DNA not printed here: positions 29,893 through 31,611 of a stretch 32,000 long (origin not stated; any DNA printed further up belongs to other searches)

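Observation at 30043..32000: AT-rich operon encoding a VirB4/CedB-like ATPase plus small membrane proteins, truncated by the window edge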

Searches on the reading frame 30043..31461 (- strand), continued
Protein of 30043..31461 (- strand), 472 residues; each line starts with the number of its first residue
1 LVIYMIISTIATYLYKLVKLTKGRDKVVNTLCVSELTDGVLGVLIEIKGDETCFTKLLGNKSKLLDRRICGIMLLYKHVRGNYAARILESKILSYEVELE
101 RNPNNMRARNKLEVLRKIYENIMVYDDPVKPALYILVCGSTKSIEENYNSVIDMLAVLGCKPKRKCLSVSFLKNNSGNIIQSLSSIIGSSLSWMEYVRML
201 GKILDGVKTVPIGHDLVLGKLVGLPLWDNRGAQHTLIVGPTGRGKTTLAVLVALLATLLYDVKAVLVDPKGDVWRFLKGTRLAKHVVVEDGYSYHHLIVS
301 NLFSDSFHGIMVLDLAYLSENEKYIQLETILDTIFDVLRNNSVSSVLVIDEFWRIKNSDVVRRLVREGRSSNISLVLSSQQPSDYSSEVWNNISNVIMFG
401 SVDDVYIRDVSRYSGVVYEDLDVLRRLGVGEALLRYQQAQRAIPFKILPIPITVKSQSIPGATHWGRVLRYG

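Call 52: fold_search(model_id=the predicted structure, library=pdb)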
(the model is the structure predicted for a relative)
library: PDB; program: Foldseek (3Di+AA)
matches with E <= 10: 1090; with E <= 0.001: 0
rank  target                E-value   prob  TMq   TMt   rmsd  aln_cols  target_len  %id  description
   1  4nj9_H                7.3e-03  0.28  0.10  0.18  17.0       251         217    9  Crystal structure of Fab 8B10 in complex with MPTS (released 2014-11-12)
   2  4bfi_B                9.4e-03  0.25  0.09  0.18  20.1       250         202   10  Structure of the complex of the extracellular portions of mouse CD200R and mouse CD200 (released 2013-05-01)
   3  9lr7_C                1.1e-02  0.44  0.13  0.16  17.7       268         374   12  Crystal Structure of the Basal pilin EbpB from Enterococcus faecalis. (released 2025-07-16)
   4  8hry_H                1.2e-02  0.30  0.10  0.19  17.6       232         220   11  Cryo-EM structure of human NTCP-myr-preS1-YN9016Fab complex (released 2024-01-17)
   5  6xq6_A                1.4e-02  0.25  0.09  0.18  18.1       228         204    8  Receptor for Advanced Glycation End Products VC1 domain in complex with Fragment 11 (released 2021-07-14)
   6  8f2v_B                1.5e-02  0.21  0.10  0.18  17.6       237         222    8  Antibody Fab directed against SARS-CoV-2 Spike Protein Receptor Binding Domain (RBD) (released 2023-12-13)
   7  1it9_H                1.5e-02  0.18  0.09  0.16  17.7       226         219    7  CRYSTAL STRUCTURE OF AN ANTIGEN-BINDING FRAGMENT FROM A HUMANIZED VERSION OF THE ANTI-HUMAN FAS ANTIBODY HFE7A (released 2003-02-25)
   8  4hk3_J                1.6e-02  0.28  0.10  0.20  16.6       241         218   13  I2 Fab (unbound) from CH65-CH67 Lineage (released 2012-11-21)
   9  8hws_I                1.6e-02  0.20  0.09  0.16  19.2       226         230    9  The complex structure of Omicron BA.4 RBD with BD604, S309, and S304 (released 2023-12-06)
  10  4f2m_C                1.8e-02  0.30  0.11  0.21  18.3       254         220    9  Crystal structure of a TGEV coronavirus Spike fragment in complex with the TGEV neutralizing monoclonal antibody 1AF10 (released 2012-08-22)
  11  8tjt_H                2.1e-02  0.18  0.10  0.18  18.8       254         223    8  The Fab fragment of an anti-glucagon receptor (GCGR) antibody (released 2024-02-14)
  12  4frw_B                2.2e-02  0.30  0.10  0.20  18.5       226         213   11  Crystal structure of human nectin-4 extracellular fragment D1-D2 (released 2012-08-22)
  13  8sdf_H                2.2e-02  0.25  0.10  0.19  18.7       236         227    8  Crystal structure of SARS-CoV-2 receptor binding domain in complex with neutralizing antibody CC25.4 (released 2024-03-13)
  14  6xq6_B                2.2e-02  0.21  0.09  0.17  16.3       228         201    9  Receptor for Advanced Glycation End Products VC1 domain in complex with Fragment 11 (released 2021-07-14)
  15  8dgv_H                2.2e-02  0.21  0.09  0.18  17.1       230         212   10  Crystal structure of MERS-CoV spike stem helix peptide in complex with Fab of broadly neutralizing antibody CC99.103 i (released 2023-01-25)
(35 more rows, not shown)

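Call 53: fold_search(model_id=the predicted structure, library=pdb)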
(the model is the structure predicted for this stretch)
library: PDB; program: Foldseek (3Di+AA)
matches with E <= 10: 1791; with E <= 0.001: 547
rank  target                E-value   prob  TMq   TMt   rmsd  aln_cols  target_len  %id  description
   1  8rtb_A                2.6e-17  1.00  0.54  0.37   7.9       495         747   14  Extended inner membrane complex (IMC) protomer structure (TrwM/VirB3-TrwK/VirB4-TrwI/VirB6-TrwG/VirB8-TrwE/VirB10) fro (released 2024-06-19)
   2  8rtd_O                1.9e-15  1.00  0.54  0.35   7.9       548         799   13  Stalk-Arches-IMC structure from the fully-assembled R388 type IV secretion system determined by cryo-EM. (released 2024-06-19)
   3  8rtd_T                3.3e-15  1.00  0.54  0.34   8.6       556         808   13  Stalk-Arches-IMC structure from the fully-assembled R388 type IV secretion system determined by cryo-EM. (released 2024-06-19)
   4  8rtd_g                6.5e-15  1.00  0.52  0.35   8.6       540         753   14  Stalk-Arches-IMC structure from the fully-assembled R388 type IV secretion system determined by cryo-EM. (released 2024-06-19)
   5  9x1m_A                1.3e-14  1.00  0.45  0.37  13.8       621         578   13  The cryo-EM structure of HerA-NurA complex with AMPPNP and dsDNA from Thermococcus kodakarensis (released 2026-02-04)
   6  8rtb_B                2.1e-14  1.00  0.54  0.41   7.3       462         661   13  Extended inner membrane complex (IMC) protomer structure (TrwM/VirB3-TrwK/VirB4-TrwI/VirB6-TrwG/VirB8-TrwE/VirB10) fro (released 2024-06-19)
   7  8woc_A                5.6e-14  1.00  0.44  0.57  10.3       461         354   14  Cryo-EM structure of SIR2/HerA complex (released 2024-09-11)
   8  4d2i_B                7.7e-14  1.00  0.41  0.42  13.7       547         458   12  Crystal structure of the HerA hexameric DNA translocase from Sulfolobus solfataricus bound to AMP-PNP (released 2014-12-03)
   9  9x1l_A                1.0e-13  1.00  0.43  0.35  14.9       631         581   12  The cryo-EM structure of HerA-NurA complex with AMPPNP from Thermococcus kodakarensis (released 2026-02-04)
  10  7o41_B                1.2e-13  1.00  0.52  0.38   8.2       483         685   13  Hexameric composite model of the Inner Membrane Complex (IMC) with the Arches from the fully-assembled R388 type IV se (released 2022-06-22)
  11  4d2i_A                1.3e-13  1.00  0.42  0.43  11.3       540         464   12  Crystal structure of the HerA hexameric DNA translocase from Sulfolobus solfataricus bound to AMP-PNP (released 2014-12-03)
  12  7o41_A                1.8e-13  1.00  0.57  0.38   8.4       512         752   12  Hexameric composite model of the Inner Membrane Complex (IMC) with the Arches from the fully-assembled R388 type IV se (released 2022-06-22)
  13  7o42_A                2.2e-13  1.00  0.48  0.27   9.4       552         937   12  TrwK/VirB4unbound trimer of dimers complex (with Hcp1) from the R388 type IV secretion system determined by cryo-EM. (released 2022-06-22)
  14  7o43_A                3.8e-13  1.00  0.52  0.34   8.3       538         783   12  TrwK/VirB4unbound dimer complex from R388 type IV secretion system determined by cryo-EM. (released 2022-06-22)
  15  8wiv_A                3.6e-12  1.00  0.44  0.50  12.5       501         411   14  Cryo-EM structure of a bacterial protein (released 2024-09-11)
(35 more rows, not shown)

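Call 58: search_protein_families(library=ncbifam, proteins=[L002:3085-4905:-, L003:2824-4749:-, L004:3063-4826:-, L005:3104-4822:-, L003:9638-10978:+, L004:9694-10875:+, L005:9703-10971:+], max_evalue=1e-8)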
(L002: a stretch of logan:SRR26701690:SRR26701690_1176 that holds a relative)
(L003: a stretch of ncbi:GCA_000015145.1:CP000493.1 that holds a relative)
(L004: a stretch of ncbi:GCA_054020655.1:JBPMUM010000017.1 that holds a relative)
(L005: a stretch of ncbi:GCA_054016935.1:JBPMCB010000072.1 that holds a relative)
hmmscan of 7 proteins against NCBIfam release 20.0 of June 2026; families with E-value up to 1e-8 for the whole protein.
L002:3085-4905:- (606 aa): 9 families
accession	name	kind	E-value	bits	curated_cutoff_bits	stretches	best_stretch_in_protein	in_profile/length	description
NF033849.1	ser_rich_anae_1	subfamily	2.5e-16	58.3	650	0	264-442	750-912/1163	serine-rich protein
NF053655.1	CedD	equivalog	2.8e-16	59.3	600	0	430-549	360-475/527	DNA-translocating ATPase CedD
NF040819.1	helicase_HerA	equivalog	7.8e-15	54.4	970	1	493-605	405-514/561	DNA double-strand break repair helicase HerA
NF040937.1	HerA_Thermprot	equivalog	8.1e-14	50.9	800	1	491-573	350-433/487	DNA double-strand break repair helicase HerA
NF042944.1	HerA_antiphage_2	equivalog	1.9e-13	50.1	850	0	489-565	426-507/576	anti-phage-associated helicase HerA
NF042943.1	HerA_antiphage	equivalog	3.7e-12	45.6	800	0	454-592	398-536/566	anti-phage-associated helicase HerA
NF041017.1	DNA_import_CedB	equivalog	1.5e-11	43.7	700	1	273-605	273-586/590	DNA import protein CedB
NF045971.1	conju_CD1110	equivalog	2e-11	42.9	325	1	274-546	414-686/752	VirB4-like conjugal transfer ATPase, CD1110 family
NF045975.1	VirB4_plasma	equivalog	1.3e-10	39.6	590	1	269-535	509-805/894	Mbov_0397 family ICE element conjugal transfer ATPase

L003:2824-4749:- (641 aa): 10 families
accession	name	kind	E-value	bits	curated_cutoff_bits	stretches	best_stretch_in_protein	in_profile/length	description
NF053655.1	CedD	equivalog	2.6e-23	82.5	600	1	310-634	223-526/527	DNA-translocating ATPase CedD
NF040819.1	helicase_HerA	equivalog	1.9e-17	63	970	1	521-633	404-514/561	DNA double-strand break repair helicase HerA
NF040937.1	HerA_Thermprot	equivalog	7e-17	61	800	1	475-634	303-462/487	DNA double-strand break repair helicase HerA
NF033849.1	ser_rich_anae_1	subfamily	3.3e-15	54.5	650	0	306-425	757-892/1163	serine-rich protein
NF042944.1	HerA_antiphage_2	equivalog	2.5e-13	49.7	850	1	480-635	378-544/576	anti-phage-associated helicase HerA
NF041017.1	DNA_import_CedB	equivalog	2.1e-12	46.5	700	1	309-568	276-522/590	DNA import protein CedB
NF045975.1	VirB4_plasma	equivalog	6.2e-12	44.1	590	0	312-441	519-665/894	Mbov_0397 family ICE element conjugal transfer ATPase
TIGR00929.1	VirB4_CagE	subfamily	4.2e-10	38.5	643.1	1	310-575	439-690/792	VirB4 family type IV secretion/conjugal transfer ATPase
NF042943.1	HerA_antiphage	equivalog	7.2e-10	38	800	0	481-591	396-512/566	anti-phage-associated helicase HerA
TIGR02746.1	TraC-F-type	equivalog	7e-09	34.1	567.05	0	312-593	434-721/800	type IV secretion system protein TraC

L004:3063-4826:- (587 aa): 5 families
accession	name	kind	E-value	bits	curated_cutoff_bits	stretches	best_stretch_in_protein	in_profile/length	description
NF053655.1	CedD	equivalog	3e-17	62.5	600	1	279-526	223-475/527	DNA-translocating ATPase CedD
NF041017.1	DNA_import_CedB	equivalog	6.3e-14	51.5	700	1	276-580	274-584/590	DNA import protein CedB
NF033849.1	ser_rich_anae_1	subfamily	6.7e-12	43.6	650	0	490-571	1050-1130/1163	serine-rich protein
NF040937.1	HerA_Thermprot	equivalog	2.6e-09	36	800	0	466-569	344-448/487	DNA double-strand break repair helicase HerA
NF042943.1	HerA_antiphage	equivalog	3.5e-09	35.8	800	0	436-581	398-548/566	anti-phage-associated helicase HerA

L005:3104-4822:- (572 aa): 9 families
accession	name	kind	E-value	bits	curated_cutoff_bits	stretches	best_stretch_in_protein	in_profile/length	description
NF053655.1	CedD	equivalog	2.3e-26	92.6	600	1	246-507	223-475/527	DNA-translocating ATPase CedD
NF033849.1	ser_rich_anae_1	subfamily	2.1e-16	58.5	650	0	244-359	759-896/1163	serine-rich protein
NF040937.1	HerA_Thermprot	equivalog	1.8e-14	53.1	800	0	443-549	343-447/487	DNA double-strand break repair helicase HerA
NF040819.1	helicase_HerA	equivalog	1.1e-13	50.6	970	1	451-564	404-515/561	DNA double-strand break repair helicase HerA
NF041017.1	DNA_import_CedB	equivalog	1e-11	44.2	700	1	245-491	276-515/590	DNA import protein CedB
NF042944.1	HerA_antiphage_2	equivalog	4.7e-11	42.1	850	0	450-525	428-509/576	anti-phage-associated helicase HerA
NF045971.1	conju_CD1110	equivalog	1.2e-10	40.3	325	1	246-495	417-672/752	VirB4-like conjugal transfer ATPase, CD1110 family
NF045975.1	VirB4_plasma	equivalog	1.8e-10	39.2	590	0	248-288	519-559/894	Mbov_0397 family ICE element conjugal transfer ATPase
TIGR00929.1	VirB4_CagE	subfamily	4.4e-09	35.1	643.1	1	246-535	439-726/792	VirB4 family type IV secretion/conjugal transfer ATPase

L003:9638-10978:+ (446 aa): 1 family
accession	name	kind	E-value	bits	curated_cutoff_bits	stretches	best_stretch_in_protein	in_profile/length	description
NF041017.1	DNA_import_CedB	equivalog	9.7e-21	74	700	0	331-423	473-575/590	DNA import protein CedB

L004:9694-10875:+ (393 aa): 3 families
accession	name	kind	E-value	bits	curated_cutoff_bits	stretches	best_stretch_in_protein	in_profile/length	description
NF041017.1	DNA_import_CedB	equivalog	4.8e-16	58.5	700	1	281-388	470-587/590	DNA import protein CedB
NF053655.1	CedD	equivalog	4.5e-10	38.8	600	0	284-388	420-526/527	DNA-translocating ATPase CedD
TIGR03743.1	SXT_TraD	subfamily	4.9e-09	35.2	366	0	168-249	135-214/636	conjugative transfer system coupling protein TraD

L005:9703-10971:+ (422 aa): 0 families

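Call 59: find_related_loci(query=A1, collection=genome_contigs, flank=10000)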
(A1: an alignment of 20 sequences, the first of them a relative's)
Query A1 (479 aa) in genome_contigs; peptide patterns used: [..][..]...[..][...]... (x = any residue, [..] = any of these).
26 stretches matched a pattern; 23 encode a relative of the query (tblastn E <= 1e-3); 23 distinct loci.
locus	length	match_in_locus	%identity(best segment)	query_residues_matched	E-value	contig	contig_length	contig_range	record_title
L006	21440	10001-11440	38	1-478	1e-87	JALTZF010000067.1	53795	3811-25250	MAG: Pyrodictiaceae archaeon isolate S141_metabat2_scaf2bin.116 S141_NODE_312_length_53795_cov_2.057054, whole genome sh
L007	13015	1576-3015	36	18-479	6e-81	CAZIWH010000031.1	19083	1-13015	MAG TPA_asm: uncultured Hyperthermus sp. isolate SRP163575_co1_287 genome assembly, contig: NODE_6026_length_19083_cov_5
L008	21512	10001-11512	31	3-479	4e-57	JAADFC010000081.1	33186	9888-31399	MAG: Thermoproteota archaeon isolate L_MetaBat.77 contig-127_861, whole genome shotgun sequence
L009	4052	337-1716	32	7-477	4e-49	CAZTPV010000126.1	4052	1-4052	MAG TPA_asm: uncultured Desulfurococcales archaeon isolate binchicken_co219_341 genome assembly, contig: k141_191453, wh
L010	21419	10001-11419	28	7-476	1e-35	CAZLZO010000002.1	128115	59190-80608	MAG TPA_asm: uncultured Desulfurococcales archaeon isolate binchicken_co184_170 genome assembly, contig: NODE_76_length_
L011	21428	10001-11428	24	4-476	4e-34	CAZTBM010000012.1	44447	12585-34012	MAG TPA_asm: uncultured Desulfurococcales archaeon isolate SRP141552_co1_235 genome assembly, contig: NODE_279_length_44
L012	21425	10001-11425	29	3-478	1e-32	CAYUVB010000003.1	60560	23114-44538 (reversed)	MAG TPA_asm: uncultured Desulfurococcales archaeon isolate binchicken_co6_386 genome assembly, contig: NODE_238_length_6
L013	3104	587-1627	26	6-351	2e-32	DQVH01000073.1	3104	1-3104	MAG TPA_asm: Desulfurococcales archaeon isolate SZUA-1508 k95_28200, whole genome shotgun sequence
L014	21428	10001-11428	26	7-476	3e-29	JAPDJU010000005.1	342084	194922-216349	MAG: Thermoproteota archaeon isolate S9B1_HD70 c_000000000008, whole genome shotgun sequence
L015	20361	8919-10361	26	2-476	4e-28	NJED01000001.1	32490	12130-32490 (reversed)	MAG: Desulfurococcales archaeon ex4484_217_1 ex4484_217_scaffold_952_length_32490count_30264, whole genome shotgun seque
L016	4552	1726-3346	25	7-476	2e-27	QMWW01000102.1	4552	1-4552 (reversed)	MAG: Thermoprotei archaeon isolate B50_G16 B50_Guay16_scaffold_22082, whole genome shotgun sequence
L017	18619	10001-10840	30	9-301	5e-27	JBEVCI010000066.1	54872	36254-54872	MAG: Thermoprotei archaeon isolate 2_1_SS_W3_F1_Bin002_Water NODE_89_length_54917_cov_13.300007, whole genome shotgun se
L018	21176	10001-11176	26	7-410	2e-26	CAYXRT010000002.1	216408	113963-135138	MAG TPA_asm: uncultured Desulfurococcales archaeon isolate SRP141552_co1_52 genome assembly, contig: NODE_13_length_2164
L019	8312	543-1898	26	7-476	4e-26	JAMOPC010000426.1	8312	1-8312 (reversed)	MAG: Desulfurococcales archaeon isolate 4559-240_metabat1_scaf2bin.015 4559-240_scaffold_4885_c1, whole genome shotgun s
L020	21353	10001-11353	27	8-477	2e-25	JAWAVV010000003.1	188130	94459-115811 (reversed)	MAG: Desulfurococcaceae archaeon isolate ZMQR_201912_bins_1 ZMQR_201912_bins_1_scaffold_3, whole genome shotgun sequence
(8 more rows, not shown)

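Call 77: search_solved_structures(query=A2, max_evalue=10)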
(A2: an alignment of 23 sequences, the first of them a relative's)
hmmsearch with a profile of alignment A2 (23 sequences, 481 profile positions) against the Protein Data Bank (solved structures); distinct sequences matched with E-value up to 10: 7.
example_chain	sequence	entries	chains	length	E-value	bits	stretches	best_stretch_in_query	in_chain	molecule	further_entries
8dfu_B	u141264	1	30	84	4.8e-06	29.1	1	6-64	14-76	Pilin protein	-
10ps_A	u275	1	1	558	0.03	16.6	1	229-274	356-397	Serine-aspartate repeat-containing protein D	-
1uwy_A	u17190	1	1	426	0.11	14.7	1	205-291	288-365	CARBOXYPEPTIDASE M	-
2ds4_A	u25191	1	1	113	0.12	14.6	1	214-288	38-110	Tripartite motif protein 45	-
6vs7_A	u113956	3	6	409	1.7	10.8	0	223-259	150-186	Adhesin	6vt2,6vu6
8vdk_A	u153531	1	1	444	2.6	10.2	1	229-274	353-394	Serine-aspartate repeat-containing protein D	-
6itu_A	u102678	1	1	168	2.8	10.1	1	285-366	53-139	PTB domain-containing engulfment adapter protein 1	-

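Call 78: search_solved_structures(query=A3, max_evalue=0.001)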
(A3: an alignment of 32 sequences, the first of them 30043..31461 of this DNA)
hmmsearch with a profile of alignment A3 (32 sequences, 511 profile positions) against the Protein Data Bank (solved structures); distinct sequences matched with E-value up to 0.001: 49.
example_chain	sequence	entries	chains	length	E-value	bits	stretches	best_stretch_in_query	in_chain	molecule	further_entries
4nh0_A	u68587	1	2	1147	2.6e-19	72.7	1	212-284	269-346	Cell divisionFtsK/SpoIIIE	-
8yho_A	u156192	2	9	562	3.2e-18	69.1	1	219-508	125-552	DUF87 domain-containing protein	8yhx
8xau_A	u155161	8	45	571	3.7e-18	68.9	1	346-502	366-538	ATP-binding protein | HerA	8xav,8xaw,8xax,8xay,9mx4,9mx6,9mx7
4d2i_A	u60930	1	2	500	2.1e-17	66.4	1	213-501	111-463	HERA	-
11kk_A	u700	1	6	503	1.1e-15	60.7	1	244-490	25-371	HerA like helicase YjgR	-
9c1m_M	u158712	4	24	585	1.4e-14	57.1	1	351-502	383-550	ATP-binding protein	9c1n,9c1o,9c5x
9x1l_A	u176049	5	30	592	2e-14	56.6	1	217-502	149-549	DNA helicase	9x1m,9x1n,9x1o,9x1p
8wiv_A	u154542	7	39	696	2.6e-14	56.2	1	221-502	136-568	Helicase HerA central domain-containing protein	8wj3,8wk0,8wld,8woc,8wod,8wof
7es4_A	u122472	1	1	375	7e-13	51.5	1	225-438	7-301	DNA phosphorothioation-dependent restriction protein DptH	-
8j4u_M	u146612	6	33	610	1.7e-12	50.2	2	219-299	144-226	Nucleoside triphosphate hydrolase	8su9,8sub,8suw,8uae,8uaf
9qks_G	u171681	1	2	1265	4.4e-12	48.9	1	214-449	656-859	ESX secretion system protein YukB,Green fluorescent protein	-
8ziq_M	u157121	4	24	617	9e-11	44.5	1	352-486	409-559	HerA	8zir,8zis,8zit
7np7_C1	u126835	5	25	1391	1.7e-10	43.6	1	224-445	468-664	ESX-5 secretion system protein EccC5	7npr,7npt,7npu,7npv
7b9f_C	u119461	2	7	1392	2.4e-10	43.1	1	218-445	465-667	EccC5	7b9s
4ag5_A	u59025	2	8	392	3e-09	39.5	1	219-436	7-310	TYPE IV SECRETORY PATHWAY VIRB4 COMPONENTS-LIKE PROTEIN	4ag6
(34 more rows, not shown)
